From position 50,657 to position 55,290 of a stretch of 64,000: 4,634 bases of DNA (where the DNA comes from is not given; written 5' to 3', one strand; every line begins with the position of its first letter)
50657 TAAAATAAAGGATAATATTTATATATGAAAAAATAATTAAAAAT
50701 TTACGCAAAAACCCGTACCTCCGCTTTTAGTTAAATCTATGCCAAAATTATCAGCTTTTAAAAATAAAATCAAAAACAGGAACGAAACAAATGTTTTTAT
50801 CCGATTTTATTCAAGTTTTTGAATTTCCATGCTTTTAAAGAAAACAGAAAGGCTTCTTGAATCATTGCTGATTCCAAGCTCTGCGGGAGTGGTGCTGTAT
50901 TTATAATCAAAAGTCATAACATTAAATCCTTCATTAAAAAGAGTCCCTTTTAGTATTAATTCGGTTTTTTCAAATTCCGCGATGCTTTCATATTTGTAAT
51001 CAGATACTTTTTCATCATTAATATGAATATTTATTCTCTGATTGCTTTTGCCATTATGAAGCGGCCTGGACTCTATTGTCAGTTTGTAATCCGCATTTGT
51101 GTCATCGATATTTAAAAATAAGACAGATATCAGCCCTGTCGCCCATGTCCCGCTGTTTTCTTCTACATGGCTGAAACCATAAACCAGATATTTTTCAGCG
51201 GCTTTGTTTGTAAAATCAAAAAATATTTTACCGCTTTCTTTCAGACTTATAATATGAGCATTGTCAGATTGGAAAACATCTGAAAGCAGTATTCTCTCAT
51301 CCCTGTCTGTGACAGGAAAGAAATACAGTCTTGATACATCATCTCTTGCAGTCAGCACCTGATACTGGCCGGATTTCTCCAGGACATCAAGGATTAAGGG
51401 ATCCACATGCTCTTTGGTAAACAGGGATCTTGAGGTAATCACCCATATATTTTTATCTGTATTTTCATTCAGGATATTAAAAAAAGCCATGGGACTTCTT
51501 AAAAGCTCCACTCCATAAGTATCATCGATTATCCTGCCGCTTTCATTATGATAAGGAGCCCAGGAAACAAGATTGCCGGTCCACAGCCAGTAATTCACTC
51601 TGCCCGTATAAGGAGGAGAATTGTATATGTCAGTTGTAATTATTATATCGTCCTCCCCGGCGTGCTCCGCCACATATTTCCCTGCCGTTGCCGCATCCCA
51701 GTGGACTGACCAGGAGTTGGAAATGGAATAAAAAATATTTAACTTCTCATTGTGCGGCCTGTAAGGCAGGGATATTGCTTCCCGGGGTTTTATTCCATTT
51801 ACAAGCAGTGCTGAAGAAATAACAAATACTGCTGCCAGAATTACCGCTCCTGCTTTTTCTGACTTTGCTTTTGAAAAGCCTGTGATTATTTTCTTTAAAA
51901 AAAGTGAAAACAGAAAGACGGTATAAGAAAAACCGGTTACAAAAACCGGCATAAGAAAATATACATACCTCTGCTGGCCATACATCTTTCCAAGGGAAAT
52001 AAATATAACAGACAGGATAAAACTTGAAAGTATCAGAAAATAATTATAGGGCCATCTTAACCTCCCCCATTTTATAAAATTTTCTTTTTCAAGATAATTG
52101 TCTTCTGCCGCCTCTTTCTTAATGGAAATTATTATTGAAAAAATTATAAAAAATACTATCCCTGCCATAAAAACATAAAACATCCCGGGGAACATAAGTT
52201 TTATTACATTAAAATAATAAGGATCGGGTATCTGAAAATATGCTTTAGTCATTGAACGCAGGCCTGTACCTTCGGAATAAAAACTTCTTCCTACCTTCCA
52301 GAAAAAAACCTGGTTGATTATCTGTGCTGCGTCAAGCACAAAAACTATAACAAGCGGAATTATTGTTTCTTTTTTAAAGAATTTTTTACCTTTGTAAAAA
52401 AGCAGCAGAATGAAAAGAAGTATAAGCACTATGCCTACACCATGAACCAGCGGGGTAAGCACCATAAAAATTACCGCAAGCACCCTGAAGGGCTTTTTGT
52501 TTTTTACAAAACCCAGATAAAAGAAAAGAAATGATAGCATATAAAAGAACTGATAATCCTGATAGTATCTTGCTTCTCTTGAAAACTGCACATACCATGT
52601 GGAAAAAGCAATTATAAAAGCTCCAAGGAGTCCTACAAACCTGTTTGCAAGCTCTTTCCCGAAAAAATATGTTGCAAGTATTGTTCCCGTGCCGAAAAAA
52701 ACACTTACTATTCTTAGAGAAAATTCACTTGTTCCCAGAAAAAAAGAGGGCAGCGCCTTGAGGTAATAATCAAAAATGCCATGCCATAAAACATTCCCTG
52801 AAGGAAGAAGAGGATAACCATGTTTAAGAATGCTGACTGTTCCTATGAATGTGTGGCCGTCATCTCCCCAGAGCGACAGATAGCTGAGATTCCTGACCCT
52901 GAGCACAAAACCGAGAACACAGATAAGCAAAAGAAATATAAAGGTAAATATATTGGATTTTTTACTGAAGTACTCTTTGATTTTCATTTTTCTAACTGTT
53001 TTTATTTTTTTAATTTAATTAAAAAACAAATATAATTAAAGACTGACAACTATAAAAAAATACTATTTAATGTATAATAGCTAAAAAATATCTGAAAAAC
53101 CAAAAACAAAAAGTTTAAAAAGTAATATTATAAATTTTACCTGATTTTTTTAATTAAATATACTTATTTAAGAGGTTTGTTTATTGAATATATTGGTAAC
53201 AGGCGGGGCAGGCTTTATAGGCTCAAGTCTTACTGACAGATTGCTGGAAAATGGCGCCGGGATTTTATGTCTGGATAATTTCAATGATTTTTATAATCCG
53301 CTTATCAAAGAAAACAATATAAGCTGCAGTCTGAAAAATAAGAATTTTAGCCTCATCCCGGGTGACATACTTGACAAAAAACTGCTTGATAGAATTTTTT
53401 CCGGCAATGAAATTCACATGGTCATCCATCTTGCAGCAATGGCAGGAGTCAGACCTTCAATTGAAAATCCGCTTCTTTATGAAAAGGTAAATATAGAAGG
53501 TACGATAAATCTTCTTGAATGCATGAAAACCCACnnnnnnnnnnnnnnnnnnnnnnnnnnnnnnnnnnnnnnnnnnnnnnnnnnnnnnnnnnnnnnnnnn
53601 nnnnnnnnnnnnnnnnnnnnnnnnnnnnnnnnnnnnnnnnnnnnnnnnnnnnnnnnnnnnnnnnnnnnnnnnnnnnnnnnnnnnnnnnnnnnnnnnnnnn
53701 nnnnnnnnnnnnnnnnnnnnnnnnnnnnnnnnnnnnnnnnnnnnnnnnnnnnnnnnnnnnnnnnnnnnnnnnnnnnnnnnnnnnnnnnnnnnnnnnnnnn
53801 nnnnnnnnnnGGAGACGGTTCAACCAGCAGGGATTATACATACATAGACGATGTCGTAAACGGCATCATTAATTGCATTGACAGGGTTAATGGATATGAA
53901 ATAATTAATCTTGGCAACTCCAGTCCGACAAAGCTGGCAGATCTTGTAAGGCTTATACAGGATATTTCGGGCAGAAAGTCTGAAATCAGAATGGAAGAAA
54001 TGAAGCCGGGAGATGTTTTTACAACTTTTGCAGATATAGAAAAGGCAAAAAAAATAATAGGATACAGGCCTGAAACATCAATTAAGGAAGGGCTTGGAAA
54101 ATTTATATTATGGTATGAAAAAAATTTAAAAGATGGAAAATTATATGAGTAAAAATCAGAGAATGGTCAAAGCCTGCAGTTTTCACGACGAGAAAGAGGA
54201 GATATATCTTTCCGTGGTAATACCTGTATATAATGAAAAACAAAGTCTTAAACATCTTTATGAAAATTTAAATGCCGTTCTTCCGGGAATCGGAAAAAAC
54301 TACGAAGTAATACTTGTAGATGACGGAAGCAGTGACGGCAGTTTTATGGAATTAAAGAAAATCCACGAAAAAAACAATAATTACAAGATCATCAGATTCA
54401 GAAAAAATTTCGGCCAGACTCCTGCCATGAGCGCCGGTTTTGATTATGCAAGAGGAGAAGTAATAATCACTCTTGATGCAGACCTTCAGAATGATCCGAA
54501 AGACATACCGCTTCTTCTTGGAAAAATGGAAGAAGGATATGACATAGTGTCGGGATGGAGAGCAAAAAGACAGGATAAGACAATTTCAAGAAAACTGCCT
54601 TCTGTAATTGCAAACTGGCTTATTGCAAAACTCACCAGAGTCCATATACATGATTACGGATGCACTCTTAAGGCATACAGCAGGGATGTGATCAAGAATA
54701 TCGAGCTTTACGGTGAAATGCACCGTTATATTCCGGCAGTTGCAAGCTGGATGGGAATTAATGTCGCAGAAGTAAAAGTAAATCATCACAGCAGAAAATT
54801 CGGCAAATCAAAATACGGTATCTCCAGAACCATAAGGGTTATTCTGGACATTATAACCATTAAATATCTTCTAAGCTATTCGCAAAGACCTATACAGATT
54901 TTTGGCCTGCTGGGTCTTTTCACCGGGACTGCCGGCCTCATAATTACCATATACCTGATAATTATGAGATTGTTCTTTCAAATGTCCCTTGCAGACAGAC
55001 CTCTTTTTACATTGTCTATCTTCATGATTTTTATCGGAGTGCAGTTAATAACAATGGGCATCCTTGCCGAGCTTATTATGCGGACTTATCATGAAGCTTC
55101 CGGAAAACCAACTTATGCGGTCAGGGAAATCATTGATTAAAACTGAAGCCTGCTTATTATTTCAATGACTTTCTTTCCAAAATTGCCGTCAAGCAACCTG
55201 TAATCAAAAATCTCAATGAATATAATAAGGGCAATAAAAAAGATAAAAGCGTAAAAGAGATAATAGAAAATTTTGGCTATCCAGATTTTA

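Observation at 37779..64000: Very large glycan-assembly island with paralogous GT4 modules and unusual multidomain fusions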

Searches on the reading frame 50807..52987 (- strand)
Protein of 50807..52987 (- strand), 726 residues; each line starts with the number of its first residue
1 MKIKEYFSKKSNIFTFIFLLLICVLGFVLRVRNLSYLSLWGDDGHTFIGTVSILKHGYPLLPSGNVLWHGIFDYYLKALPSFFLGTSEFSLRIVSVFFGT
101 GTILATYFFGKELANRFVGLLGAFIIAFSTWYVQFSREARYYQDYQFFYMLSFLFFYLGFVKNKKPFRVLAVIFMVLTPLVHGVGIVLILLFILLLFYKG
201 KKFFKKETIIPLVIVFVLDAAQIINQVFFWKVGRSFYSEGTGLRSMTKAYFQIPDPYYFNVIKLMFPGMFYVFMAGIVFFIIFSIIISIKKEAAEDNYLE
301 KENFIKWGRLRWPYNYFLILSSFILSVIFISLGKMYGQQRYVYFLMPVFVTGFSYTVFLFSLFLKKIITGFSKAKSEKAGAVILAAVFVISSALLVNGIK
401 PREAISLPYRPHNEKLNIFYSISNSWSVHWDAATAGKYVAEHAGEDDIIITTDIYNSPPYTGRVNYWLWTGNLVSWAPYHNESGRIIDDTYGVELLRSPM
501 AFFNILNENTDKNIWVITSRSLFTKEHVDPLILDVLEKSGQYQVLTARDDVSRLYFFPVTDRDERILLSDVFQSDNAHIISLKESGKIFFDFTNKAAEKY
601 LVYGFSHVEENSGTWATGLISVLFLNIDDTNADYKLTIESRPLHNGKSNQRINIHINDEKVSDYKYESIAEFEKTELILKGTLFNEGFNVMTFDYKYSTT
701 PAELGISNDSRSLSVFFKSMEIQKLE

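Call 7: search_protein_families(library=pfam, proteins=[window:50807-52987:-], max_evalue=0.01)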
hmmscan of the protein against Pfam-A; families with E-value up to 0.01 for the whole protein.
window:50807-52987:- (726 aa): 1 family
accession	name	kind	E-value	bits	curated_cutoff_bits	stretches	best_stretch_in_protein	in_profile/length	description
PF13231.12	PMT_2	-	9.9e-06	26.3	26.1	1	78-218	11-151/160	Dolichyl-phosphate-mannose-protein mannosyltransferase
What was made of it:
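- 50807..52987 (-): g10: GT-C-type membrane glycosyltransferase (PMT_2), 726 aa. Pfam PMT_2 26.3 bits against a cut-off of 26.1 (call 7).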

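Call 43: search_protein_families(library=ncbifam, proteins=[window:50807-52987:-], max_evalue=0.001)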
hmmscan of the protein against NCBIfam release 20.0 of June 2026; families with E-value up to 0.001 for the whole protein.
window:50807-52987:- (726 aa): 2 families
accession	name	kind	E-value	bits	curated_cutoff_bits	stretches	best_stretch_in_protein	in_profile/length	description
TIGR03663.1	TIGR03663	subfamily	8.9e-07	28.3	126.25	1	19-242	4-225/435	flippase activity-associated protein Agl23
TIGR04154.1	archaeo_STT3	subfamily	0.00048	18.6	450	1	88-130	95-137/831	oligosaccharyl transferase, archaeosortase A system-associated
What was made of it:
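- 50807..52987 (-): Weak Agl23/STT3 hits (call 43).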

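Call 99: search_solved_structures(query=window:50807-52987:-, max_evalue=1)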
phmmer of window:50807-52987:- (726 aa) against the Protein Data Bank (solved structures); distinct sequences matched with E-value up to 1: 1.
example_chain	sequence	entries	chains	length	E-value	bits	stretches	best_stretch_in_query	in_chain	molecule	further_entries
6k15_A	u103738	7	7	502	0.25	12.9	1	463-509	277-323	Chromatin structure-remodeling complex protein RSC58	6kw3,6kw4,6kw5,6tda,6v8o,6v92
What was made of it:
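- The PMT_2 hit is at threshold (26.3 against 26.1 bits), and g10 has no detectable sequence relative among solved structures (call 99).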

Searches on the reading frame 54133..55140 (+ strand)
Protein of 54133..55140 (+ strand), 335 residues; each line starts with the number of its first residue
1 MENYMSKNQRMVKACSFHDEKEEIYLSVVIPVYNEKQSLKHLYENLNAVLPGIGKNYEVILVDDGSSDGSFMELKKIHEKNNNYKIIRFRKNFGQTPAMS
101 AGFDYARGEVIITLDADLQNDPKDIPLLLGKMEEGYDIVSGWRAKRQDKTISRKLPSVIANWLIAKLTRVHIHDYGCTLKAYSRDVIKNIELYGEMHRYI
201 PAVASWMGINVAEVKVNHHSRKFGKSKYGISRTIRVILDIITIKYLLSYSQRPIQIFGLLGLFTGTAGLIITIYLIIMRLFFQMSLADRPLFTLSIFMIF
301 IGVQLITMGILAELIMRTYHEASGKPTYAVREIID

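Call 8: search_protein_families(library=pfam, proteins=[window:54133-55140:+], max_evalue=0.01)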
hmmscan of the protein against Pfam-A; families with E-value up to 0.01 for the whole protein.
window:54133-55140:+ (335 aa): 2 families
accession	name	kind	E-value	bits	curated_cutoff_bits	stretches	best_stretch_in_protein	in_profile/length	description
PF00535.33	Glycos_transf_2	-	3.5e-35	121.9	23.3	1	27-189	1-166/168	Glycosyl transferase family 2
PF10111.15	Glyco_tranf_2_2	-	1.2e-08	35.2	27.3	1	27-117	1-91/276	Glycosyltransferase like family 2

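Call 43: search_protein_families(library=ncbifam, proteins=[window:54133-55140:+], max_evalue=0.001)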
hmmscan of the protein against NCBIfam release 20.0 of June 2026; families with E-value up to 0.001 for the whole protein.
window:54133-55140:+ (335 aa): 21 families
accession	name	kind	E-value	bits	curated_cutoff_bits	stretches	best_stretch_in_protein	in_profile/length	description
NF007986.1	PRK10714.1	equivalog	2.2e-73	247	529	1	26-334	8-312/316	undecaprenyl-phosphate 4-deoxy-4-formamido-L-arabinose transferase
NF047588.1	GlcsyltransPgfSStrep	equivalog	7.1e-54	183.1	500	1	26-332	3-304/308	glycosyltransferase PgfS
TIGR04182.1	glyco_TIGR04182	equivalog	2.8e-22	79.4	325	1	27-321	3-288/293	S-layer glycoprotein N-glycosyltransferase AglJ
TIGR03937.1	PgaC_IcaA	equivalog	1.2e-15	57.3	422.3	1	13-134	34-152/407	poly-beta-1,6-N-acetyl-D-glucosamine synthase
NF041875.1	EPS_EpsD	equivalog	1.5e-13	50.8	370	1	26-123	1-95/325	exopolysaccharide biosynthesis glycosyltransferase EpsD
TIGR04283.1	glyco_like_mftF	equivalog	4.5e-13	49.3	182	1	26-250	1-213/221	TIGR04283 family arsenosugar biosynthesis glycosyltransferase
NF058614.1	PPMAGASynPpgS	equivalog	6.4e-13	48.6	370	1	28-193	4-168/226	polyprenyl-phospho-N-acetylgalactosaminyl synthase PpgS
NF007482.0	PRK10073.1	equivalog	1.9e-12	46.8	423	1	23-128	5-106/334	glycosyltransferase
TIGR03965.1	mycofact_glyco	equivalog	1.3e-11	44.1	280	1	20-133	71-180/467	mycofactocin biosynthesis glycosyltransferase MftF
NF041391.1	DPhHxTase_Halo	equivalog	1.2e-10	40.7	375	1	32-192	3-155/213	dolichyl-phosphate hexose transferase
NF050050.1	ProtGlycPglI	equivalog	2.7e-10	40.1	500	1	25-154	3-130/306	GalNAc(5)-diNAcBac-PP-undecaprenol beta-1,3-glucosyltransferase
NF047683.1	TeichurnBiosyTuaG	equivalog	1.4e-09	38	400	1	24-122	6-101/252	teichuronic acid biosynthesis protein TuaG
TIGR03111.1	glyc2_xrt_Gpos1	hypoth_equivalog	5.9e-08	31.9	363.95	1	23-138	48-162/439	TIGR03111 family XrtG-associated glycosyltransferase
NF053739.1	GlytfEpsEBac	equivalog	3.7e-07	29.4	450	1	26-117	3-92/265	glycosyltransferase EpsE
NF010496.0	PRK13915.1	equivalog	8.5e-07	28.3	262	1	10-131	17-141/307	glucosyl-3-phosphoglycerate synthase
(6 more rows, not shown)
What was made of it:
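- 54133..55140 (+): g12: polyprenyl-phosphate glycosyltransferase (ArnC/GtrB/PgfS-like), two C-terminal TM helices. NCBIfam (call 43).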

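Call 98: search_solved_structures(query=window:54133-55140:+, max_evalue=0.00001)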
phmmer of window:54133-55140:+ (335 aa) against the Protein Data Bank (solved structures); distinct sequences matched with E-value up to 0.00001: 12.
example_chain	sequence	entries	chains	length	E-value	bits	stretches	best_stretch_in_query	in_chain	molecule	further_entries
9hwj_A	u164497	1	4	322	3.7e-64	220.3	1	26-334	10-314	Undecaprenyl-phosphate 4-deoxy-4-formamido-L-arabinose transferase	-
9bhc_C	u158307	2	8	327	6.5e-63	216.2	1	26-334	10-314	Undecaprenyl-phosphate 4-deoxy-4-formamido-L-arabinose transferase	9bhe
8vxh_A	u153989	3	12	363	7.3e-63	216.1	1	26-334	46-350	Undecaprenyl-phosphate 4-deoxy-4-formamido-L-arabinose transferase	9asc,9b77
5eke_A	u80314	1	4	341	1e-45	159.7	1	22-332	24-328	Uncharacterized glycosyltransferase sll0501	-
5ekp_C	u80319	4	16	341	1.3e-45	159.3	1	22-332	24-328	Uncharacterized glycosyltransferase sll0501 | Glycosyltransferase sll0501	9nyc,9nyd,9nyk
9nye_A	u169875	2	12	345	1.4e-45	159.3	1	22-332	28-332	Glycosyltransferase sll0501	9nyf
5mlz_A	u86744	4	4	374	1.2e-19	74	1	24-192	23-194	Dolichol monophosphate mannose synthase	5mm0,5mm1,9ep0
5hea_A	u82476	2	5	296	1.1e-09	41.4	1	26-117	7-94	Putative glycosyltransferase (GalT1)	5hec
8bz8_A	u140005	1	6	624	2.1e-07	33.8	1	16-144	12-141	Glycosyltransferase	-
8bz4_A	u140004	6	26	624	2.1e-07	33.8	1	16-144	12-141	Glycosyltransferase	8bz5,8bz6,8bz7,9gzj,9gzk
2z87_A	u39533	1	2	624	7.9e-07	32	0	25-145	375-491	Chondroitin synthase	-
2z86_A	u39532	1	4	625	7.9e-07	31.9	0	25-145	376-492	Chondroitin synthase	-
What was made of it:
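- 54133..55140 (+): PDB ArnC E 4e-64 and GtrB E 1e-45, both full length (call 98).
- On Polyprenyl-phosphate glycosyltransferase with GT-C partner (ArnC/ArnT, GtrB/GtrC, PgfS type): ArnC E 4e-64 (residues 26-334) and GtrB E 1e-45 (call 98).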
